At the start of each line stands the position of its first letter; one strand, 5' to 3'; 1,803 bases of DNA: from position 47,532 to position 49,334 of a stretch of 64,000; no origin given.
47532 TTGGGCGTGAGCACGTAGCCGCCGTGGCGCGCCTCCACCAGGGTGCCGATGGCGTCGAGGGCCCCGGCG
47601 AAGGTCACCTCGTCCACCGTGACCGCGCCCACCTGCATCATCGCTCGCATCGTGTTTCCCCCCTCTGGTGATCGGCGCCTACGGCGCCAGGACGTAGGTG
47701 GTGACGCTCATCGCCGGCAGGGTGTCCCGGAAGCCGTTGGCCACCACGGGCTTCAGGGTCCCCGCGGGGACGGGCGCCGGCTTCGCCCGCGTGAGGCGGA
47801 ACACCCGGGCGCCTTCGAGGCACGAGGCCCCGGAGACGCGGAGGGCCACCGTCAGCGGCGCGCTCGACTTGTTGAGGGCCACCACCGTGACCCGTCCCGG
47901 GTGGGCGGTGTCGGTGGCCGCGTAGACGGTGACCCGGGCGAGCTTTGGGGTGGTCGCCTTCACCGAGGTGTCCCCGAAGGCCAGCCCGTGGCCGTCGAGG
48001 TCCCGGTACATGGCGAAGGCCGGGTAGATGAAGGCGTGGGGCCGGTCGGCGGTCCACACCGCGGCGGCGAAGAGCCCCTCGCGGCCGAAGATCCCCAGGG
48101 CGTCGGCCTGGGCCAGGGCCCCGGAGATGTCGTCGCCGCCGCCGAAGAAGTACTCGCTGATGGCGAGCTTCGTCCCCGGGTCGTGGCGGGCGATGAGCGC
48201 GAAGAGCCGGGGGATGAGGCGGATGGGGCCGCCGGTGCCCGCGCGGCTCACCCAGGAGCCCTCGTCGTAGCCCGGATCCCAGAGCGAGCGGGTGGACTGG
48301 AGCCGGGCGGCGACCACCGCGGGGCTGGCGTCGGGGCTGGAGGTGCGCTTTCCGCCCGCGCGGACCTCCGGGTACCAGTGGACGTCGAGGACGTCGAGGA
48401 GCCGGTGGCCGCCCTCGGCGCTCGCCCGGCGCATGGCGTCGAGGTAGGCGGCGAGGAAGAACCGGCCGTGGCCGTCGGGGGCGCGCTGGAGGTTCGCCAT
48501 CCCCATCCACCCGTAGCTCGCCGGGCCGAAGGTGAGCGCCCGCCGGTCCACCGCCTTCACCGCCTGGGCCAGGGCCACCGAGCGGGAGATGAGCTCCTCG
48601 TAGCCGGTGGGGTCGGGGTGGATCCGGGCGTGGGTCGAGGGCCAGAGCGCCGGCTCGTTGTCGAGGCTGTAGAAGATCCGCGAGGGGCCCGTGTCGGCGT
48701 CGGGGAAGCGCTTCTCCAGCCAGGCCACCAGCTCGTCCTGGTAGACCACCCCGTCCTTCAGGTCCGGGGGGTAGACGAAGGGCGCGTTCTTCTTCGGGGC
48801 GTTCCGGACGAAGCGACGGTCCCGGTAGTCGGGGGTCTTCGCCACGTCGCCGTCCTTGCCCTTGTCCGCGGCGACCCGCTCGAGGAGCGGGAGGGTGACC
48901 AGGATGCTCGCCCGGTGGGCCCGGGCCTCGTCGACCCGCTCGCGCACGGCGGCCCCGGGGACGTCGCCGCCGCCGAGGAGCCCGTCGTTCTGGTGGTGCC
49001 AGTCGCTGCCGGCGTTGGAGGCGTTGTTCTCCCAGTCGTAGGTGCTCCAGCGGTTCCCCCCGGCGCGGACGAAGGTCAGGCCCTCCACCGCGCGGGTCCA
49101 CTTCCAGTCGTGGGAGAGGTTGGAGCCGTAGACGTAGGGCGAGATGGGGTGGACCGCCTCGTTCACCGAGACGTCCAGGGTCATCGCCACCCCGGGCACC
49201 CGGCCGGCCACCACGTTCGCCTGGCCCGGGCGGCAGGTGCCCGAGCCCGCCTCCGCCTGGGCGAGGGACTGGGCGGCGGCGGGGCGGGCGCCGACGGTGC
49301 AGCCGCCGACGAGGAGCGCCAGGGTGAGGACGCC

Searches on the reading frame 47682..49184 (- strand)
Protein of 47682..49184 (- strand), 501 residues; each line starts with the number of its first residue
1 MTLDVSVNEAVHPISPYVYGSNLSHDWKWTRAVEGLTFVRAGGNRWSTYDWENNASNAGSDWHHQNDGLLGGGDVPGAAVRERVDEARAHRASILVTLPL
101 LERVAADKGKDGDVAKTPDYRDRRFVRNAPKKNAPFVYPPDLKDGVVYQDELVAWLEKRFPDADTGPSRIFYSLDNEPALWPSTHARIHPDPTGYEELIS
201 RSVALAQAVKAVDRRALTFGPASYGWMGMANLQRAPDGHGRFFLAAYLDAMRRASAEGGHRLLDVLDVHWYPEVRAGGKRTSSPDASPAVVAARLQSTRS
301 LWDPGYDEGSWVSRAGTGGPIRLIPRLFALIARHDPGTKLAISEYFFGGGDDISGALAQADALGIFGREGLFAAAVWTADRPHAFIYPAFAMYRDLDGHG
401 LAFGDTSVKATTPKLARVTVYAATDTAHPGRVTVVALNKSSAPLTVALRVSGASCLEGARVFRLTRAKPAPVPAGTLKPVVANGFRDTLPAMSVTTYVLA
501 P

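Call 76: search_protein_families(library=pfam, proteins=[window:47682-49184:-], max_evalue=0.001)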
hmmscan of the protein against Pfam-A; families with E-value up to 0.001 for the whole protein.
seq(501 aa): 1 family
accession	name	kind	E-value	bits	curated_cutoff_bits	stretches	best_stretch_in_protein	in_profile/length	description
PF12891.13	Glyco_hydro_44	-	1.2e-52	179.5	25.1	1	55-273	1-222/223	Glycoside hydrolase family 44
